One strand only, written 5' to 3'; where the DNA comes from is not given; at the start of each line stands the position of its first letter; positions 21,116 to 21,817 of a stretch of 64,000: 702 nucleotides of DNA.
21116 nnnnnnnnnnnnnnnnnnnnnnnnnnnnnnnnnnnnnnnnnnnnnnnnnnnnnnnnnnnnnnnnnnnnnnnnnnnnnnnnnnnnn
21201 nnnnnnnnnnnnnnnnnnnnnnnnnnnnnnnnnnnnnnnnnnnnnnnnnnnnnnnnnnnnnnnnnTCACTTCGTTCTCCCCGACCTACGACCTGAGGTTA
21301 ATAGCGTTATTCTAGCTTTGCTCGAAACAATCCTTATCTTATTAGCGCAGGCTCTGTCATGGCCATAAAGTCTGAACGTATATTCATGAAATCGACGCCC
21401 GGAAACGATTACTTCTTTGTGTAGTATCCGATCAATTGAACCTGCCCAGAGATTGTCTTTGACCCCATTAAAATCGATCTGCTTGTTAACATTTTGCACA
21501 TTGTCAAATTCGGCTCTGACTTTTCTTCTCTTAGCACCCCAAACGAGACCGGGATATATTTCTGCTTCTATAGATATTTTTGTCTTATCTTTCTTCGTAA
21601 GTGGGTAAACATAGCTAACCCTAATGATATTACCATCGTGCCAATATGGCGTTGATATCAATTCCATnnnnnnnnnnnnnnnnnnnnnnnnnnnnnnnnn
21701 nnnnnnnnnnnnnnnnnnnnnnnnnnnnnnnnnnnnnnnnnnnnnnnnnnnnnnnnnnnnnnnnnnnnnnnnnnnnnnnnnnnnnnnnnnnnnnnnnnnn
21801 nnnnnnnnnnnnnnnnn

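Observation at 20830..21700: Low-GC (~40-45%) two-gene insert inside a ~65% GC genome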

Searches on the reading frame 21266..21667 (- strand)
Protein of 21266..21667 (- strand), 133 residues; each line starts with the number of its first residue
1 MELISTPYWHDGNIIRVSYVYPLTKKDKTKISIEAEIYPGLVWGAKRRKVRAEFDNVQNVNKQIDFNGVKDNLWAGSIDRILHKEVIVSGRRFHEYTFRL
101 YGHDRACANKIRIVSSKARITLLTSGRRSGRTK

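Call 4: search_protein_families(library=pfam, proteins=[window:21266-21667:-], max_evalue=1)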
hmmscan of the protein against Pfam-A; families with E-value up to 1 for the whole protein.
window:21266-21667:- (133 aa): 1 family
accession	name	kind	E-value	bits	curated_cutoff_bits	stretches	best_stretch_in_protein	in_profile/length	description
PF05358.17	DicB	-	0.14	12.3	27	1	86-127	19-60/62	DicB protein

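Call 5: search_protein_families(library=ncbifam, proteins=[window:21266-21667:-], max_evalue=1)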
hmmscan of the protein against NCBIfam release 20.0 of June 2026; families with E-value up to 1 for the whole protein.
window:21266-21667:- (133 aa): 1 family
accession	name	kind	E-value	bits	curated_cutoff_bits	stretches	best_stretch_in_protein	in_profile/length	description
NF049927.1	CellDivInhibDicB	domain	0.032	14.1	100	1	86-128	19-61/62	cell division inhibition protein DicB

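Call 8: find_homologous_proteins(query=window:21266-21667:-)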
Query window:21266-21667:- (133 aa): 3 proteins with E <= 0.001 among 5 candidates.
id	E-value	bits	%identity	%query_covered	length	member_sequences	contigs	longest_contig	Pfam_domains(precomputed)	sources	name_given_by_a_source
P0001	7.4e-48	180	63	92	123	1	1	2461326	-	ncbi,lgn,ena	-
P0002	3.3e-44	168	63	92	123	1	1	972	-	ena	-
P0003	1.5e-27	114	60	68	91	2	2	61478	-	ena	-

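Call 10: find_encoding_contigs(protein=P0001, flank=8000, max_places=4)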
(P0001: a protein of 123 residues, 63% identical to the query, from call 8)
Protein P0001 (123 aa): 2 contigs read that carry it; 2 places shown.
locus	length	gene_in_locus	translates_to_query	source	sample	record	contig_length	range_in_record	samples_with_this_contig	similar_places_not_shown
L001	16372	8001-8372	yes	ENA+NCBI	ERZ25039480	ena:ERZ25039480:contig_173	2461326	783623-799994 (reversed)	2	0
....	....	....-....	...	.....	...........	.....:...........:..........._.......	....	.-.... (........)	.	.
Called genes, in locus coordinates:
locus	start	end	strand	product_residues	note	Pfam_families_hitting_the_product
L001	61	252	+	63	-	-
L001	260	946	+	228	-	-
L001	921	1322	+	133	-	PF09579:Spore_YtfJ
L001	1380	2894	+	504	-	PF00158:Sigma54_activat, PF14532:Sigma54_activ_2, PF00004:AAA (weak), PF07728:AAA_5 (faint), PF25601:AAA_lid_14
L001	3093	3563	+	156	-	-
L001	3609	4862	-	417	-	PF01548:DEDD_Tnp_IS110, PF02371:Transposase_20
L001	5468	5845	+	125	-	PF07238:PilZ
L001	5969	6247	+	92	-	-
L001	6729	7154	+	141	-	-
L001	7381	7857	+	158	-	PF06271:RDD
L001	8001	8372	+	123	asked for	-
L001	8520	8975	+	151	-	-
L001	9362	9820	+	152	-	-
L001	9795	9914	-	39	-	-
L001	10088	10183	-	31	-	-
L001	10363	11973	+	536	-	PF02518:HATPase_c, PF13589:HATPase_c_3 (weak)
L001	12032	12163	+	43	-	-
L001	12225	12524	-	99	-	PF00772:DnaB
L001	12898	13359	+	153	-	PF04945:YHS (faint)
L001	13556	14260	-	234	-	PF01695:IstB_IS21, PF20720:nSTAND3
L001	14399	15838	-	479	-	PF00665:rve, PF22483:Mu-transpos_C_2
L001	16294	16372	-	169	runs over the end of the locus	-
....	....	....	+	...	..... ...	-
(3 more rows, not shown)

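Call 11: find_encoding_contigs(protein=P0003, flank=8000, max_places=4)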
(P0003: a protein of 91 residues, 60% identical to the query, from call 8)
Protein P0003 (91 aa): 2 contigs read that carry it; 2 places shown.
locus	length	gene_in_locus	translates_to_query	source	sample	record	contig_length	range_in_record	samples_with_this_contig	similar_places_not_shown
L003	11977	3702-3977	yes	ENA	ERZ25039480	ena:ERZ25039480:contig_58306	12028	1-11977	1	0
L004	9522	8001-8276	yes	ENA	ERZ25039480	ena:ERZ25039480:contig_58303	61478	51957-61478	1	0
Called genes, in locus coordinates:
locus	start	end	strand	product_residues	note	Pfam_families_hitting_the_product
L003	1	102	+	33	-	?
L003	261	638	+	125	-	-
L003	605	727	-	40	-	-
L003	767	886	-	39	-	-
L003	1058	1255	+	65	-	-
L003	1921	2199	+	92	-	PF05015:HigB-like_toxin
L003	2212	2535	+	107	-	PF01381:HTH_3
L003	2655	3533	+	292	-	PF00561:Abhydrolase_1, PF12697:Abhydrolase_6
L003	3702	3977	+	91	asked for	-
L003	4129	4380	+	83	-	PF04014:MazE_antitoxin (weak)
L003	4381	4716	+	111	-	PF02452:PemK_toxin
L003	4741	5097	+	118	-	-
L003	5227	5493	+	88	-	PF01258:zf-dskA_traR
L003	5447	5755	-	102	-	-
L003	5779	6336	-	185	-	-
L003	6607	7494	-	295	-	PF00226:DnaJ, PF01556:DnaJ_C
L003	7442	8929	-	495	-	PF00773:RNB, PF18614:RNase_II_C_S1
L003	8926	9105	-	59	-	-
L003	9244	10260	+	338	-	PF13365:Trypsin_2, PF00595:PDZ, PF13180:PDZ_2, PF17820:PDZ_6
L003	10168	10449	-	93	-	-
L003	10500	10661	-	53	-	-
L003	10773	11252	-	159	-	PF00903:Glyoxalase, PF13468:Glyoxalase_3, PF13669:Glyoxalase_4, PF18029:Glyoxalase_6 (weak)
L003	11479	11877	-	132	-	PF02310:B12-binding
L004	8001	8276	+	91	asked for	-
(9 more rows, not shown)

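Call 21: search_protein_representatives(protein=window:21266-21667:-)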
Query: 133 residues. Proteins with E-value up to 0.001 (for the whole library): 5; up to 1e-10: 2; up to 1e-30: 0. The best 5 are listed.
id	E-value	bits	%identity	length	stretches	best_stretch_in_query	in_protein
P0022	9.5e-26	106.8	47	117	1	6-103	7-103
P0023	2.1e-22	96.0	46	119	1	8-121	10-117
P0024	3.9e-07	46.7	30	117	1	8-114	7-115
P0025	1.0e-06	45.3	65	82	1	1-40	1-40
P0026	5.9e-04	36.3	42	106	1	8-80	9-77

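Call 34: predict_structure(alignment_id=A2)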
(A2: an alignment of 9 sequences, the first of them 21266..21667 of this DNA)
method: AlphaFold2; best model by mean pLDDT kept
length: 133 residues; sequences in the alignment: 9
mean_pLDDT: 76.5   pTM: 0.71
mean pLDDT of the five models: 76.5, 75.4, 74.6, 71.3, 69.9
residues with pLDDT >= 90: 26; 70-90: 64; 50-70: 35; < 50: 8
segments of 3 or more residues with pLDDT < 50: 126-133
pLDDT, mean of each block of 10 residues (from residue 1): 56 81 84 82 71 90 75 66 90 89 68 89 62 47
secondary structure, 60 per line:
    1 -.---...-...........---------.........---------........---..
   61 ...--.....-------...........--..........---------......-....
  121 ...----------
elements in order: E10-20 E30-38 E48-55 E59-63 H66-70 E78-88 E91-100 E110-115 E117-123

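Call 39: search_solved_structures(query=A2, max_evalue=10, show_alignments=2)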
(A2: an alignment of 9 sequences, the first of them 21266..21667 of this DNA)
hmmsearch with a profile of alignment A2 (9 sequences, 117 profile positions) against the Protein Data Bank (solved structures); distinct sequences matched with E-value up to 10: 0.

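Call 46: search_protein_families(library=padloc, proteins=[window:21266-21667:-, P0001, P0022, P0023, P0024, P0026], max_evalue=1)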
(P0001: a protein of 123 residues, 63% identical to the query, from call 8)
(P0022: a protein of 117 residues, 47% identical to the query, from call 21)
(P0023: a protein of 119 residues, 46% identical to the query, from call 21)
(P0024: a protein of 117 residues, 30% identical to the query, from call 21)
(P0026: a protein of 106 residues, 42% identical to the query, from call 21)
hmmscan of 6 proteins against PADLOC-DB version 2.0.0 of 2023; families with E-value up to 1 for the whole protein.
window:21266-21667:- (133 aa): 0 families

P0001 (123 aa): 0 families

P0022 (117 aa): 0 families

P0023 (119 aa): 0 families

P0024 (117 aa): 0 families

P0026 (106 aa): 0 families

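Call 47: search_protein_families(library=phrogs, proteins=[window:21266-21667:-, P0001, P0022, P0023, P0024, P0026], max_evalue=1)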
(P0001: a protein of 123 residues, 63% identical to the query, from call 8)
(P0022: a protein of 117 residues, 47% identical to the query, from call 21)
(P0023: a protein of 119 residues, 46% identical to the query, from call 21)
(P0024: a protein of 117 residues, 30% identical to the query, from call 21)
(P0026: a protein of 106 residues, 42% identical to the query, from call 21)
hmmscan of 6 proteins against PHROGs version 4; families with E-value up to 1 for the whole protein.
window:21266-21667:- (133 aa): 2 families
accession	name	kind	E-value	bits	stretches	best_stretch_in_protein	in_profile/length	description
phrog_1251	-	unknown function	0.075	13.6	1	86-128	19-61/62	-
phrog_12410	-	unknown function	0.23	12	1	54-95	28-69/183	-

P0001 (123 aa): 0 families

P0022 (117 aa): 1 family
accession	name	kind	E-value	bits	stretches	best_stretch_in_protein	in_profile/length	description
phrog_26292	-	tail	0.068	11.9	1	24-104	1092-1171/1190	tail fiber protein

P0023 (119 aa): 1 family
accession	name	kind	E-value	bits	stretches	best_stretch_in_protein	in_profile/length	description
phrog_23159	-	unknown function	0.27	12.2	0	78-100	15-36/37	-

P0024 (117 aa): 2 families
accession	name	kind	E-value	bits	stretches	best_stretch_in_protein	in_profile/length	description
phrog_12103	-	unknown function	0.013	16.4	1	19-100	3-84/135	-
phrog_33709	-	unknown function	0.049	14.7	1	65-100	31-66/67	-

P0026 (106 aa): 2 families
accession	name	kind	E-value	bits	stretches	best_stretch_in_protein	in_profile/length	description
phrog_14730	-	unknown function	0.075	14.3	0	17-34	40-57/74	-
phrog_20137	-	DNA, RNA and nucleotide metabolism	0.41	11.7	1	4-11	22-29/38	ribonucleotide reductase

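Call 52: search_dna_similar(query=window:21266-21667:-, collection=plasmids, mode=protein, max_evalue=0.01)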
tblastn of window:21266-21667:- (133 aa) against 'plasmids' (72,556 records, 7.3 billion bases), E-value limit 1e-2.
No match.

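Call 55: find_related_loci(query=window:21266-21667:-, collection=viral_contigs, flank=5000)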
Query window:21266-21667:- (133 aa) in viral_contigs; peptide patterns used: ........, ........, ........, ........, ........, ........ (x = any residue, [..] = any of these).
19 stretches matched a pattern, but none encodes a relative of the query by tblastn (E <= 1e-3).

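Call 56: search_dna_similar(query=window:21266-21667:-, collection=phages, mode=protein, max_evalue=0.01)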
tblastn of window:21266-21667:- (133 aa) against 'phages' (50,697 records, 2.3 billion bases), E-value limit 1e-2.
No match.

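Call 58: search_protein_families(library=pfam, alignment_id=A2, max_evalue=10)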
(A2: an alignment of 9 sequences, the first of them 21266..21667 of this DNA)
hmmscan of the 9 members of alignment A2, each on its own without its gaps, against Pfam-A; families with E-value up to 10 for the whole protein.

A. member 1, window:21266-21667:- (133 aa): 1 family
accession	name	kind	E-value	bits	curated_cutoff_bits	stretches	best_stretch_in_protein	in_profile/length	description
PF05358.17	DicB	-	0.14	12.3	27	1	86-127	19-60/62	DicB protein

B. families by the number of members that match (of 9 scanned): 5 families
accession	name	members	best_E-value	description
PF19504.4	DUF6038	2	0.0014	Family of unknown function (DUF6038)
PF03824.22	NicO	1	0.062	High-affinity nickel-transport protein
PF13895.12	Ig_2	1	0.1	Immunoglobulin domain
PF05358.17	DicB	1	0.14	DicB protein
PF11876.13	TsiV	1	0.17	Type VI immunity for VRR-NUC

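Call 60: find_homologous_proteins(query=A2, max_evalue=0.01)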
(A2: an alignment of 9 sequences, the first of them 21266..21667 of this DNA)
Query A2 (9 sequences) (133 aa, profile of the alignment): 34 proteins with E <= 0.01 among 569 candidates.
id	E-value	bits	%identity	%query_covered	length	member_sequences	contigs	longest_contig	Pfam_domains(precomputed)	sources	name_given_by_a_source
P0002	3.4e-50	187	63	92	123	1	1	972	-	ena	-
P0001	1.2e-49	186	63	92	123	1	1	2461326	-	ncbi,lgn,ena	-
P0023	1.2e-45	173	44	86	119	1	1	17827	-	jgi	jgi:hypothetical protein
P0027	1.6e-45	172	62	92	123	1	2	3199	-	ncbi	-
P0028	1.7e-43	166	43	86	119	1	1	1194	-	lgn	-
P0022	2.0e-42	162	47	75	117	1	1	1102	-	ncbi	-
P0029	1.1e-41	160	45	84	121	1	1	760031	-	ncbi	-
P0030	1.8e-40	156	43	86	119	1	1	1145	-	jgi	jgi:hypothetical protein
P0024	6.5e-38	148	29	80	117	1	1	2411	-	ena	-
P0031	7.9e-38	147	41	86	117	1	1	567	-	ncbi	-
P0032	3.4e-34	136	41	84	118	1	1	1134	-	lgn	-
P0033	4.3e-29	119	31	89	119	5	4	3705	-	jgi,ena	jgi:hypothetical protein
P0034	4.8e-29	119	31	89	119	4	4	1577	-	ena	-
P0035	1.6e-28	117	32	89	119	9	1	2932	-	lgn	-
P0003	3.5e-27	113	60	68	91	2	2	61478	-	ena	-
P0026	3.9e-25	107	37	70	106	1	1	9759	-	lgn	-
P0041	2.3e-17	81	34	58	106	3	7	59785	-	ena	-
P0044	3.3e-15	74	36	53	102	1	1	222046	-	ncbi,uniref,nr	ncbi:hypothetical protein GCM10008090_27610 [Arenicella chitinivorans]|uniref:Uncharacterized protei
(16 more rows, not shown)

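Call 61: find_encoding_contigs(protein=P0029, flank=6000, max_places=2)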
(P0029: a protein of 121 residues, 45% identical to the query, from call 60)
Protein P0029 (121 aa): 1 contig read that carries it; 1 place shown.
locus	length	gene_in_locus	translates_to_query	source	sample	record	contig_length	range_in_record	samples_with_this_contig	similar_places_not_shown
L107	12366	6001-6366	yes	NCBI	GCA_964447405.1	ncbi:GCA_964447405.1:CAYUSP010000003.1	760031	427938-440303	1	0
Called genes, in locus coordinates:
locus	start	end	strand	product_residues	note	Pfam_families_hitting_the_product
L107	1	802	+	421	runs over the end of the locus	PF13308:YARHG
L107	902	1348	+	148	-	PF26783:DUF8255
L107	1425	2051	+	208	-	-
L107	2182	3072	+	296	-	-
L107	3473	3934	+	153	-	-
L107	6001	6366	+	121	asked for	-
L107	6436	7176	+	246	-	-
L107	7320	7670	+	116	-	PF07237:DUF1428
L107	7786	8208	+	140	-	PF03061:4HBT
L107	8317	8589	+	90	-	-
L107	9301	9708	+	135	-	PF12276:DUF3617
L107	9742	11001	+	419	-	-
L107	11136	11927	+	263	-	PF12146:Hydrolase_4, PF00561:Abhydrolase_1, PF12697:Abhydrolase_6, PF06821:Ser_hydrolase (faint)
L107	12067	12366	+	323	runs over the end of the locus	PF08240:ADH_N, PF00107:ADH_zinc_N, PF13602:ADH_zinc_N_2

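Call 62: find_encoding_contigs(protein=P0023, flank=6000, max_places=2)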
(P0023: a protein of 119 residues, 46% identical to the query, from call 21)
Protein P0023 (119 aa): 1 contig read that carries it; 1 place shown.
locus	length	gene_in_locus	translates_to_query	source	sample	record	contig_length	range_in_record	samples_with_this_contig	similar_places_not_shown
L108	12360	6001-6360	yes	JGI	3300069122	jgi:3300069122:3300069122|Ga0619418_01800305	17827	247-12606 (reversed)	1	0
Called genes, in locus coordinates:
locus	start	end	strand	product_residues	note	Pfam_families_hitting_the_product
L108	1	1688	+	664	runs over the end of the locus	PF13520:AA_permease_2, PF00324:AA_permease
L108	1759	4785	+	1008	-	PF21563:Mcp40H-20_sensor (weak), PF00672:HAMP, PF01590:GAF, PF13185:GAF_2, PF13492:GAF_3, PF00989:PAS (weak), PF00512:HisKA, PF02518:HATPase_c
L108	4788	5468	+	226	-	PF01522:Polysacc_deac_1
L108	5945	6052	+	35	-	-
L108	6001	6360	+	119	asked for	-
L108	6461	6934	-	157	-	PF02915:Rubrerythrin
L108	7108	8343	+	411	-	PF00365:PFK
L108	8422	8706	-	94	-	-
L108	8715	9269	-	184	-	-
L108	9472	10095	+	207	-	PF13489:Methyltransf_23 (weak), PF13847:Methyltransf_31 (weak), PF08241:Methyltransf_11, PF08242:Methyltransf_12, PF13649:Methyltransf_25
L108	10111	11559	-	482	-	PF00072:Response_reg, PF00004:AAA (faint), PF00158:Sigma54_activat, PF14532:Sigma54_activ_2, PF07728:AAA_5 (weak), PF25601:AAA_lid_14, PF02954:HTH_8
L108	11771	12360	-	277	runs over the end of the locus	?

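Call 63: find_encoding_contigs(protein=P0044, flank=6000, max_places=2)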
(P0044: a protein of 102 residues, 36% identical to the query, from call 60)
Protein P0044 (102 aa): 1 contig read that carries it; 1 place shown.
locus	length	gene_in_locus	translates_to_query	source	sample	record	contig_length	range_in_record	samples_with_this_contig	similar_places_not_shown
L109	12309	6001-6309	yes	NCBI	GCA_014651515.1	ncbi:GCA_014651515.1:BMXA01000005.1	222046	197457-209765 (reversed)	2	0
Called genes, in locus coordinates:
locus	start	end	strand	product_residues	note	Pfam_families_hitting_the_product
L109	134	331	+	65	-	-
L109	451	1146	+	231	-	PF03476:MOSC_N, PF03473:MOSC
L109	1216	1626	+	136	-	-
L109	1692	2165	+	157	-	-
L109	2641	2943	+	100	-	-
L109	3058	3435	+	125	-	PF06983:3-dmu-9_3-mt (weak)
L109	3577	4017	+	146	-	-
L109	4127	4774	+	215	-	PF21997:DUF6928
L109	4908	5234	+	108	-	-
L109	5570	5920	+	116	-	-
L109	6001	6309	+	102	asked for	-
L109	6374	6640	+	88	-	-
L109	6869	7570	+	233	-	-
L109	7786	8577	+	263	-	PF03734:YkuD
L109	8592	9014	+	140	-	-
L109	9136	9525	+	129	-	-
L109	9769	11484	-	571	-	PF02415:Chlam_PMP (faint)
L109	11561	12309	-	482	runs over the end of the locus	PF00092:VWA, PF13519:VWA_2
